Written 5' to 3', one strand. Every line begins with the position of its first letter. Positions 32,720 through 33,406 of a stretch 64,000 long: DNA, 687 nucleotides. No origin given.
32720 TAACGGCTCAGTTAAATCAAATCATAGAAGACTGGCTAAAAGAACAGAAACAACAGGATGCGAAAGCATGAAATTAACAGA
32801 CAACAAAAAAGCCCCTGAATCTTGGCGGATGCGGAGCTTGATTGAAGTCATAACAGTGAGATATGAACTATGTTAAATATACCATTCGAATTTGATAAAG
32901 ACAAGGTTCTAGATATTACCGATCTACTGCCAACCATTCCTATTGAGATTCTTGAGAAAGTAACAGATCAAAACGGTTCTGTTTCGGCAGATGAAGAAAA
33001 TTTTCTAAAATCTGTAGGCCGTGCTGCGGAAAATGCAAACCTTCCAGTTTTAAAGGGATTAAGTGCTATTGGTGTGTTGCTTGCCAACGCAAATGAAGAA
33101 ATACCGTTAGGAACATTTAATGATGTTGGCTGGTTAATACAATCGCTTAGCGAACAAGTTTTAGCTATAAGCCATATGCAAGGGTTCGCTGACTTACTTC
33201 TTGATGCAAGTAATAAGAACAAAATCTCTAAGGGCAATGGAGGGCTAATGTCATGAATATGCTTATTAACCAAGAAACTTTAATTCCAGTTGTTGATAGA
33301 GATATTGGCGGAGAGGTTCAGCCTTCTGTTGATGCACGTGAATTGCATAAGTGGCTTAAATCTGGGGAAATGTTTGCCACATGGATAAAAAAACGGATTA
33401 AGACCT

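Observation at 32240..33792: P22 immI-like Mnt / Arc / antirepressor module embedded in the tail gene cluster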

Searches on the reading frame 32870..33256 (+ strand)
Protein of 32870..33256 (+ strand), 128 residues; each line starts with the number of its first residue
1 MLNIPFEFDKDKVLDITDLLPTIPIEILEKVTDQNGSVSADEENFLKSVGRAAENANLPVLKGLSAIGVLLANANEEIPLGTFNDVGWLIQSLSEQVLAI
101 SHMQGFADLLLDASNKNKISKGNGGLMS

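Call 5: search_protein_families(library=pfam, proteins=[window:32870-33256:+], max_evalue=1)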
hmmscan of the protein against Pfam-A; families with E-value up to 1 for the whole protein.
window:32870-33256:+ (128 aa): 0 families

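Call 6: search_protein_families(library=phrogs, proteins=[window:32870-33256:+], max_evalue=0.01)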
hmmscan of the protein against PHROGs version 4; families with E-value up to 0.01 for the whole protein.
window:32870-33256:+ (128 aa): 1 family
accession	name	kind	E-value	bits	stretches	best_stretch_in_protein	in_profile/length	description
phrog_14904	-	unknown function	1.6e-86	288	1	1-128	1-128/128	-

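Call 24: find_homologous_proteins(query=window:32870-33253:+, max_evalue=0.001)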
Query window:32870-33253:+ (128 aa): 62 proteins with E <= 0.001 among 88 candidates.
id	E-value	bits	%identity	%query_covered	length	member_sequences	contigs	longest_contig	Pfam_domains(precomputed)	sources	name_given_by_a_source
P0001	1.5e-74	266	100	100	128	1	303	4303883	-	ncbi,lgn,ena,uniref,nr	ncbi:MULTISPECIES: hypothetical protein [Acinetobacter]|uniref:Uncharacterized protein n=3 Tax=Acine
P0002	2.2e-74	265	99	100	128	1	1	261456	-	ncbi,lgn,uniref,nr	ncbi:hypothetical protein [Acinetobacter baumannii]|uniref:hypothetical protein n=1 Tax=Acinetobacte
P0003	2.2e-74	265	99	100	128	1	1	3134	-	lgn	-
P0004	2.8e-74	265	99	100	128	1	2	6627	-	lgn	-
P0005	3.2e-74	265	100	99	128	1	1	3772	-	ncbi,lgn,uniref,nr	ncbi:hypothetical protein [Acinetobacter baumannii]|uniref:hypothetical protein n=1 Tax=Acinetobacte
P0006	4.2e-74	264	100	99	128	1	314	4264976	-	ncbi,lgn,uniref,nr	ncbi:hypothetical protein [Acinetobacter baumannii]|uniref:Uncharacterized protein n=1 Tax=Acinetoba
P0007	5.3e-74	264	99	100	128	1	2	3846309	-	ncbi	ncbi:hypothetical protein ACT4UU_15755 [Acinetobacter baumannii]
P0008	7.6e-74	264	98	100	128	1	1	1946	-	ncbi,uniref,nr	ncbi:hypothetical protein [Acinetobacter baumannii]|uniref:hypothetical protein n=1 Tax=Acinetobacte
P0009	7.8e-74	263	99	100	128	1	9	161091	-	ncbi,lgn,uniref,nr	ncbi:hypothetical protein [Acinetobacter baumannii]|uniref:hypothetical protein n=1 Tax=Acinetobacte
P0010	8.0e-74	263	99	100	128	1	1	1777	-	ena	-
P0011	8.5e-74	263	99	100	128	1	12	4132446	-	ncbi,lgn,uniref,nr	ncbi:hypothetical protein [Acinetobacter baumannii]|uniref:hypothetical protein n=1 Tax=Acinetobacte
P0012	8.5e-74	263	99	100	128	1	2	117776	-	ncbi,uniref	ncbi:hypothetical protein [Acinetobacter baumannii]|uniref:hypothetical protein n=1 Tax=Acinetobacte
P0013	1.0e-73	263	99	100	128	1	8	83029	-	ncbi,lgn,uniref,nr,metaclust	ncbi:hypothetical protein B9X54_11240 [Acinetobacter baumannii]|uniref:hypothetical protein n=1 Tax=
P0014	1.1e-73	263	99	100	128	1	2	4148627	-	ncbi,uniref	ncbi:hypothetical protein ACR2E8_18335 [Acinetobacter baumannii]|uniref:hypothetical protein n=1 Tax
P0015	1.1e-73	263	99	100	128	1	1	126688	-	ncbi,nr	ncbi:hypothetical protein NQ779_08675 [Acinetobacter baumannii]|nr:hypothetical protein [Acinetobact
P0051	1.7e-56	208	79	99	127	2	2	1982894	-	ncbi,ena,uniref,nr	ncbi:hypothetical protein F909_04107 [Acinetobacter sp. ANC 3929]|uniref:hypothetical protein n=1 Ta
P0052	3.7e-49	184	72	99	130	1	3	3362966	-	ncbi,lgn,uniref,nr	ncbi:hypothetical protein ABLT66_00360 [Acinetobacter junii]|uniref:hypothetical protein n=1 Tax=Aci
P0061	5.5e-42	161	57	99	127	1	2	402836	-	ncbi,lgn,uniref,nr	ncbi:hypothetical protein [Acinetobacter guerrae]|uniref:hypothetical protein n=1 Tax=Acinetobacter 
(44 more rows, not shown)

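Call 30: find_encoding_contigs(protein=P0051, flank=4000, max_places=2)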
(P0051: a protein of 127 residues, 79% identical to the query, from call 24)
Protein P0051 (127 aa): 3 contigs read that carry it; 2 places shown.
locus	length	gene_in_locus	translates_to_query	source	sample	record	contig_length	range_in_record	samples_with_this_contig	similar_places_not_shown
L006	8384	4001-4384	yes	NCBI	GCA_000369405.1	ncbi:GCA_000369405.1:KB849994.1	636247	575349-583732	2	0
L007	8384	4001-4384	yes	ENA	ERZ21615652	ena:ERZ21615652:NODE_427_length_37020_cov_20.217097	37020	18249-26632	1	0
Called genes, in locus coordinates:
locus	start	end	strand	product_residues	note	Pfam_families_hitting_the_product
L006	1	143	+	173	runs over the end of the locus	PF04883:HK97-gp10_like (faint)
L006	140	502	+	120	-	PF11367:Tail_completion_gp17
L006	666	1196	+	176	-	PF08346:AntA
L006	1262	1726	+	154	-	PF16460:Phage_TTP_11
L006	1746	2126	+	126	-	PF16459:Phage_TAC_13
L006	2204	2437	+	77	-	-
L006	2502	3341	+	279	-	-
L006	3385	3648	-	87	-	PF03869:Arc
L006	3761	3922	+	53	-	PF01402:RHH_1 (weak)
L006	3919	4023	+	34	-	-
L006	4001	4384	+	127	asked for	-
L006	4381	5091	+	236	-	PF09669:Phage_pRha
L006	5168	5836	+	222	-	PF13240:Zn_Ribbon_1 (weak)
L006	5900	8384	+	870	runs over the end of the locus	-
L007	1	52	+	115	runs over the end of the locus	PF05521:Phage_HCP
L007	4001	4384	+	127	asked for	-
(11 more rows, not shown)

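Call 31: find_encoding_contigs(protein=P0052, flank=4000, max_places=2)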
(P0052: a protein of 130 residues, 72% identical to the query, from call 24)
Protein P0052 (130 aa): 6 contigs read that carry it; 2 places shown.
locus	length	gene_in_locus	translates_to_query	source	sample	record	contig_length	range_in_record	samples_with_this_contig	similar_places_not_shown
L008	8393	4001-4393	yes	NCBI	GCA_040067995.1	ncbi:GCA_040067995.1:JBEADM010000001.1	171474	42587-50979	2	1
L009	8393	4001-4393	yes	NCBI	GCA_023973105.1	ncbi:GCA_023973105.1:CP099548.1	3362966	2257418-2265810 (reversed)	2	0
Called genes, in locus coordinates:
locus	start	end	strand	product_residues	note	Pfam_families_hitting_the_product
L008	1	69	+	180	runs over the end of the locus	PF08346:AntA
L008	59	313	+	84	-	-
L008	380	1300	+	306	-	PF18906:Phage_tube_2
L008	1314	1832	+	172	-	PF27119:Phage_YdaY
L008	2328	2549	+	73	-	-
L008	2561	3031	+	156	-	PF10097:DUF2335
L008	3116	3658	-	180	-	PF03869:Arc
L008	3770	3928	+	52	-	-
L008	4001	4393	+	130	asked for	-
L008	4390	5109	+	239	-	PF09669:Phage_pRha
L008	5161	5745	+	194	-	PF11319:VasI (weak)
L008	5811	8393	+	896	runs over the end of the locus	-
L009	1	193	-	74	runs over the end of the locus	-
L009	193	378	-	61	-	PF13392:HNH_3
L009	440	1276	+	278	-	PF18906:Phage_tube_2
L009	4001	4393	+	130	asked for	-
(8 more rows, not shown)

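Call 32: find_encoding_contigs(protein=P0061, flank=4000, max_places=2)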
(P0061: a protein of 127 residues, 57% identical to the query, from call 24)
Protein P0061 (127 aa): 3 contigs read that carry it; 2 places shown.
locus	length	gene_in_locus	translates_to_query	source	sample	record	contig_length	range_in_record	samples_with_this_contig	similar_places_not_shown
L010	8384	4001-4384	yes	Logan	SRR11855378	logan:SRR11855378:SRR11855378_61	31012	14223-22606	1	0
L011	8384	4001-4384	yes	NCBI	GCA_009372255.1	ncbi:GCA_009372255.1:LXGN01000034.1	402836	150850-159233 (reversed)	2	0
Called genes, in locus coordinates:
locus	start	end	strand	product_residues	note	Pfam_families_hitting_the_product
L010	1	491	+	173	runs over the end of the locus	PF04883:HK97-gp10_like (weak)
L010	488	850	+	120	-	PF11367:Tail_completion_gp17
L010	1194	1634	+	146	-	PF16460:Phage_TTP_11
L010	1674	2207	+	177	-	PF16459:Phage_TAC_13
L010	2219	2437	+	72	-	-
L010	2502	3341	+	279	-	-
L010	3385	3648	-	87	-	PF03869:Arc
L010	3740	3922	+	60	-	-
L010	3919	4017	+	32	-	-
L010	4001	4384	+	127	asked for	-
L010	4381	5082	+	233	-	PF09669:Phage_pRha (weak)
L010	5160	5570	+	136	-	-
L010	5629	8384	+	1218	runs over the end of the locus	PF01464:SLT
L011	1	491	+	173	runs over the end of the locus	PF04883:HK97-gp10_like (weak)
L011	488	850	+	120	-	PF11367:Tail_completion_gp17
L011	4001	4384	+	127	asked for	-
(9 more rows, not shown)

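Call 37: predict_structure(alignment_id=A1)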
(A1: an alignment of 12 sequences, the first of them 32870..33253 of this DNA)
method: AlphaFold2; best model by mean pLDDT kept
length: 128 residues; sequences in the alignment: 12
mean_pLDDT: 81.4   pTM: 0.63
mean pLDDT of the five models: 81.4, 77.2, 77.1, 71.3, 68.9
residues with pLDDT >= 90: 25; 70-90: 81; 50-70: 16; < 50: 6
segments of 3 or more residues with pLDDT < 50: 1-5
pLDDT, mean of each block of 10 residues (from residue 1): 50 70 85 81 91 88 90 86 88 89 90 87 58
secondary structure, 60 per line:
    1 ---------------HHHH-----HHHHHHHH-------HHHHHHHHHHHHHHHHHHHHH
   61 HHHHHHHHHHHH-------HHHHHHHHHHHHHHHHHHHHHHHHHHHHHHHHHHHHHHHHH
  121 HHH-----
elements in order: H16-19 H25-32 H40-72 H80-123

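Call 38: search_protein_representatives(alignment_id=A1)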
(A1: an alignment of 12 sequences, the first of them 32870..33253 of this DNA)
Query: 12 sequences, 127 profile positions. Proteins with E-value up to 0.001 (for the whole library): 42; up to 1e-10: 11; up to 1e-30: 3. The best 42 are listed.
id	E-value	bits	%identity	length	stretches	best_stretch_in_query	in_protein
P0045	1.4e-64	232.2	-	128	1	1-127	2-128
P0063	3.6e-31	124.2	-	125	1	3-113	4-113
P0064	4.8e-31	123.8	-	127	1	1-127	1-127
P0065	1.2e-24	103.2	-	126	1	2-127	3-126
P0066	2.6e-23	98.8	-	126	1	1-127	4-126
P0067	1.9e-17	79.8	-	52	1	1-48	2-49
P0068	2.5e-17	79.5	-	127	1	2-120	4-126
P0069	2.9e-15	72.8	-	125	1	10-117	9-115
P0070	3.4e-14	69.3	-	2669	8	25-87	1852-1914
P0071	1.1e-11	61.3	-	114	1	15-112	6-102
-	3.3e-11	59.7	-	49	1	88-127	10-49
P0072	1.0e-09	54.8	-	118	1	15-116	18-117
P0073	4.8e-09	52.7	-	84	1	1-66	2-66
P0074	3.0e-08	50.1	-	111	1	10-104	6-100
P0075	1.7e-07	47.7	-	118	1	37-115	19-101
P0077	2.2e-07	47.4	-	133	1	9-111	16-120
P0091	1.0e-04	38.7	-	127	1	37-123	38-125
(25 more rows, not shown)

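Call 41: fold_search(model_id=the predicted structure, library=pdb)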
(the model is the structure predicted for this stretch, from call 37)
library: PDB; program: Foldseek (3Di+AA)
matches with E <= 10: 511; with E <= 0.001: 0
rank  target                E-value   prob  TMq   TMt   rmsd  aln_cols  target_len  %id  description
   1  5n77_A                4.4e-01  0.97  0.55  0.30   3.9       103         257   12  Crystal structure of the cytosolic domain of the CorA magnesium channel from Escherichia coli in complex with magnesiu (released 2017-07-12)
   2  8zak_B                4.4e-01  0.75  0.45  0.28   5.8       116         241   13  Crystal structure of the channel protein CorA from Campylobacter jejuni in complex with Ni2+ (released 2024-06-19)
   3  5jtg_E                5.2e-01  0.97  0.62  0.28   4.2       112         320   13  Crystal structure of Thermotoga maritima mutant D89K/D253K (released 2017-01-25)
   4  5jrw_D                5.5e-01  0.97  0.63  0.27   4.1       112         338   13  Crystal structure of Thermotoga maritima mutant D89R/D253R (released 2017-01-25)
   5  8zah_B                5.8e-01  0.69  0.45  0.27   5.8       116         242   12  Crystal structure of the channel protein CorA from Campylobacter jejuni (released 2024-06-19)
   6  8tmc_C                6.1e-01  0.97  0.59  0.26   4.1       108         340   10  Cryo-EM structure of CorA in complex with conformation-specific synthetic antibody C12 and 20 mM MgCl2, State MG20-2 (released 2025-02-12)
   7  5jtg_C                6.1e-01  0.96  0.62  0.28   4.2       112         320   13  Crystal structure of Thermotoga maritima mutant D89K/D253K (released 2017-01-25)
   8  5n77_E                6.5e-01  0.93  0.57  0.32   4.2       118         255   12  Crystal structure of the cytosolic domain of the CorA magnesium channel from Escherichia coli in complex with magnesiu (released 2017-07-12)
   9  5n77_C                6.5e-01  0.84  0.52  0.28   9.0       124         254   13  Crystal structure of the cytosolic domain of the CorA magnesium channel from Escherichia coli in complex with magnesiu (released 2017-07-12)
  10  8zah_A                6.8e-01  0.98  0.65  0.35   3.2       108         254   11  Crystal structure of the channel protein CorA from Campylobacter jejuni (released 2024-06-19)
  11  5jtg_B                6.8e-01  0.93  0.58  0.26   5.4       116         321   12  Crystal structure of Thermotoga maritima mutant D89K/D253K (released 2017-01-25)
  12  4i0u_A                9.0e-01  0.92  0.63  0.27   4.1       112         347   13  Improved structure of Thermotoga maritima CorA at 2.7 A resolution (released 2013-03-06)
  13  4eeb_A                1.0e+00  0.92  0.59  0.27   3.5       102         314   11  CorA coiled-coil mutant under Mg2+ absence (released 2012-11-14)
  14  8ts1_A                1.0e+00  0.25  0.35  0.16  10.9       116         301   17  Cryo-EM structure of human MRS2 with Mg2+ (released 2024-08-14)
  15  5jtg_A                1.1e+00  0.89  0.62  0.28   4.2       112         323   13  Crystal structure of Thermotoga maritima mutant D89K/D253K (released 2017-01-25)
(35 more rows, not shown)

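Call 44: find_related_loci(query=A1, collection=genome_contigs, flank=3000)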
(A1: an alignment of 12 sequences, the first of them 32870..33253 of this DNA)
Query A1 (128 aa) in genome_contigs; peptide patterns used: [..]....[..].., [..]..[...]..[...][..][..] (x = any residue, [..] = any of these).
363 stretches matched a pattern; 5 encode a relative of the query (tblastn E <= 1e-3); 5 distinct loci.
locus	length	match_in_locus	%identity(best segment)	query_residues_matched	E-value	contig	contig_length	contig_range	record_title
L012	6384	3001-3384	100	1-128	6e-82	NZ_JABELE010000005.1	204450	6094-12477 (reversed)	Acinetobacter geminorum strain J00019 NODE_5_length_204450_cov_83.945394, whole genome shotgun sequence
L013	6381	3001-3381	79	2-128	3e-63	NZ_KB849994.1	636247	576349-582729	Acinetobacter sp. ANC 3929 acLZx-supercont1.10, whole genome shotgun sequence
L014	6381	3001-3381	70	2-128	6e-55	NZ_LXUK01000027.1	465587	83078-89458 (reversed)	Acinetobacter sp. Ac_5812 contig_8, whole genome shotgun sequence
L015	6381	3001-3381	68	2-128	8e-54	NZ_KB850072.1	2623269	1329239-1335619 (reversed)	Acinetobacter higginsii strain CIP 70.18 acLso-supercont1.23, whole genome shotgun sequence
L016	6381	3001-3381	57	2-128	4e-49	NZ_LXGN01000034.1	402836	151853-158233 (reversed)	Acinetobacter guerrae strain AC 1271 contig_4, whole genome shotgun sequence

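Call 45: find_related_loci(query=A1, collection=viral_contigs, flank=3000)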
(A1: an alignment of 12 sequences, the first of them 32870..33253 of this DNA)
Query A1 (128 aa) in viral_contigs; peptide patterns used: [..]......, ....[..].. (x = any residue, [..] = any of these).
164 stretches matched a pattern; 35 encode a relative of the query (tblastn E <= 1e-3); 35 distinct loci.
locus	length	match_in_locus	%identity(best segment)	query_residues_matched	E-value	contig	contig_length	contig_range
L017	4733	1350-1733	100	1-128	4e-81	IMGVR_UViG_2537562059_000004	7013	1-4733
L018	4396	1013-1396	100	1-128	4e-81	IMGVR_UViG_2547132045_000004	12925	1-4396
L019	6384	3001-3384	100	1-128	4e-81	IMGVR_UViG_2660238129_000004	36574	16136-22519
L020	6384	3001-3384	100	1-128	4e-81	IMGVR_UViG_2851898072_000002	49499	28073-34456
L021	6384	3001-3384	100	1-128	4e-81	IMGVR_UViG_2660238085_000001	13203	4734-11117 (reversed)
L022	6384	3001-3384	100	1-128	4e-81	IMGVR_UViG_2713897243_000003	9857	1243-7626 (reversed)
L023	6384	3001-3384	100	1-128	4e-81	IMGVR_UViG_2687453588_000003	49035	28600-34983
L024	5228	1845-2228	100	1-128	4e-81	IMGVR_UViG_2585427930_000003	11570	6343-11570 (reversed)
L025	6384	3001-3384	100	1-128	4e-81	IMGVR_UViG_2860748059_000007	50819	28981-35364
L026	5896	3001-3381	100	1-127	1e-80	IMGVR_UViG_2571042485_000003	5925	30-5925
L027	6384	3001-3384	99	1-128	2e-80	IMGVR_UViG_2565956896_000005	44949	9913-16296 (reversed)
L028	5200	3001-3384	98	1-128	6e-80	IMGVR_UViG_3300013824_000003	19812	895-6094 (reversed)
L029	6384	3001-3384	98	1-128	6e-80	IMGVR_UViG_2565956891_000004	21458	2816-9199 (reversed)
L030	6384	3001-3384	98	1-128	6e-80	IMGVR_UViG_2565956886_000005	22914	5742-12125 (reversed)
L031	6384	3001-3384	98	1-128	6e-80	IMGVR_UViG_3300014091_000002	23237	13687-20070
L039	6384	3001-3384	98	1-128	6e-80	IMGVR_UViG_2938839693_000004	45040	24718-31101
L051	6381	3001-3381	67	2-128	3e-52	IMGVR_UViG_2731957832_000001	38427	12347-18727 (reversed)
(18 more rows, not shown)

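Call 62: search_protein_families(library=pfam, proteins=[L006:4381-5091:+, L027:3384-4202:+, L039:3384-4106:+, L051:3381-4088:+, L015:1843-2631:+, L015:839-1606:-, L015:2586-2918:+, L014:3381-3944:+], max_evalue=0.001)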
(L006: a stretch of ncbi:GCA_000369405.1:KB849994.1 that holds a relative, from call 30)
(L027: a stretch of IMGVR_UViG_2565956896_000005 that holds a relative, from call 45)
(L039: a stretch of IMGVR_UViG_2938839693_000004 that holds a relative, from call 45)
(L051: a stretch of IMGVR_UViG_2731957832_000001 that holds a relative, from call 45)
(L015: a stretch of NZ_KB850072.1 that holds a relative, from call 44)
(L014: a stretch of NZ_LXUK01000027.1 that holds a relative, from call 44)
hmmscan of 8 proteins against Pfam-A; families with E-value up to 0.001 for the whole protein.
L006:4381-5091:+ (236 aa): 1 family
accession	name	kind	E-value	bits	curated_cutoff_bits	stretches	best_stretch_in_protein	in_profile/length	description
PF09669.15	Phage_pRha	-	5.9e-08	33.6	29.9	1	12-96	1-91/91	Phage regulatory protein Rha (Phage_pRha)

L027:3384-4202:+ (272 aa): 1 family
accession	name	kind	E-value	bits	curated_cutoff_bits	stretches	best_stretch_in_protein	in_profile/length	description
PF10543.14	ORF6N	-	2.8e-22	79.2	27.8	1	17-105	2-86/86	ORF6N domain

L039:3384-4106:+ (240 aa): 1 family
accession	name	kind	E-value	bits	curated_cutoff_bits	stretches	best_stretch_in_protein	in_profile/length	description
PF09669.15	Phage_pRha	-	1.7e-05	25.8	29.9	1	12-99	1-91/91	Phage regulatory protein Rha (Phage_pRha)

L051:3381-4088:+ (235 aa): 1 family
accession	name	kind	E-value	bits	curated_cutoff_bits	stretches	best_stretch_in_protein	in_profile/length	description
PF09669.15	Phage_pRha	-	5.2e-11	43.4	29.9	1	12-94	1-91/91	Phage regulatory protein Rha (Phage_pRha)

L015:1843-2631:+ (262 aa): 1 family
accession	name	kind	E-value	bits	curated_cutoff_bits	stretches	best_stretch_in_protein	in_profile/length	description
PF10543.14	ORF6N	-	1.4e-12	48.2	27.8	1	13-93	2-86/86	ORF6N domain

L015:839-1606:- (255 aa): 7 families
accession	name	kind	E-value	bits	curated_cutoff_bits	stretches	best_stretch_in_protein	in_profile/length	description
PF01381.28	HTH_3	-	1.3e-27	96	23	2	18-73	1-55/55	Helix-turn-helix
PF13560.12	HTH_31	-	5e-20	72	27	2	96-152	2-58/64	Helix-turn-helix domain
PF12844.13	HTH_19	-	8.2e-20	70.9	30.2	2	15-77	1-62/64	Helix-turn-helix domain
PF13443.12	HTH_26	-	2.2e-15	57.1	22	2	17-78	1-62/63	Cro/C1-type HTH DNA-binding domain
PF13545.12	HTH_Crp_2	-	5.8e-05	23.4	27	0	107-126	21-40/70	Crp-like helix-turn-helix domain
PF04967.18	HTH_10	-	7.7e-05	22.9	23.1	0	128-152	13-37/53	HTH DNA binding domain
PF20432.4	Xre-like-HTH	-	0.00024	21.8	25.8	0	107-126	22-41/63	Antitoxin Xre-like helix-turn-helix domain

L015:2586-2918:+ (110 aa): 0 families

L014:3381-3944:+ (187 aa): 2 families
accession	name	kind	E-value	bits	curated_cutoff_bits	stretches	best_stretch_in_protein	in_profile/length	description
PF08346.17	AntA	-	3.7e-24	85.5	27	1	26-100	1-68/68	AntA/AntB antirepressor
PF10549.14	ORF11CD3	-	8.3e-16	58.4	25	1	124-176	2-54/54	ORF11CD3 domain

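Call 72: search_protein_families(library=padloc, proteins=[window:32870-33256:+], max_evalue=0.01)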
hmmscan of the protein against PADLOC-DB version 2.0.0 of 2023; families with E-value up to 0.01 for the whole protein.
window:32870-33256:+ (128 aa): 0 families

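Call 73: search_protein_families(library=ncbifam, proteins=[window:32870-33256:+], max_evalue=0.01)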
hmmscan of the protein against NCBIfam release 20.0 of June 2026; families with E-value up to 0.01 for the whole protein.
window:32870-33256:+ (128 aa): 0 families

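Call 78: find_related_loci(query=P0065, collection=viral_contigs, flank=3000)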
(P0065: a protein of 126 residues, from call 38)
Query P0065 (126 aa) in viral_contigs; peptide patterns used: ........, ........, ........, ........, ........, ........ (x = any residue, [..] = any of these).
7 stretches matched a pattern, but none encodes a relative of the query by tblastn (E <= 1e-3).

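Call 79: find_related_loci(query=P0068, collection=viral_contigs, flank=3000)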
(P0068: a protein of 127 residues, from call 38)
Query P0068 (127 aa) in viral_contigs; peptide patterns used: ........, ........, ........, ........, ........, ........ (x = any residue, [..] = any of these).
19 stretches matched a pattern, but none encodes a relative of the query by tblastn (E <= 1e-3).
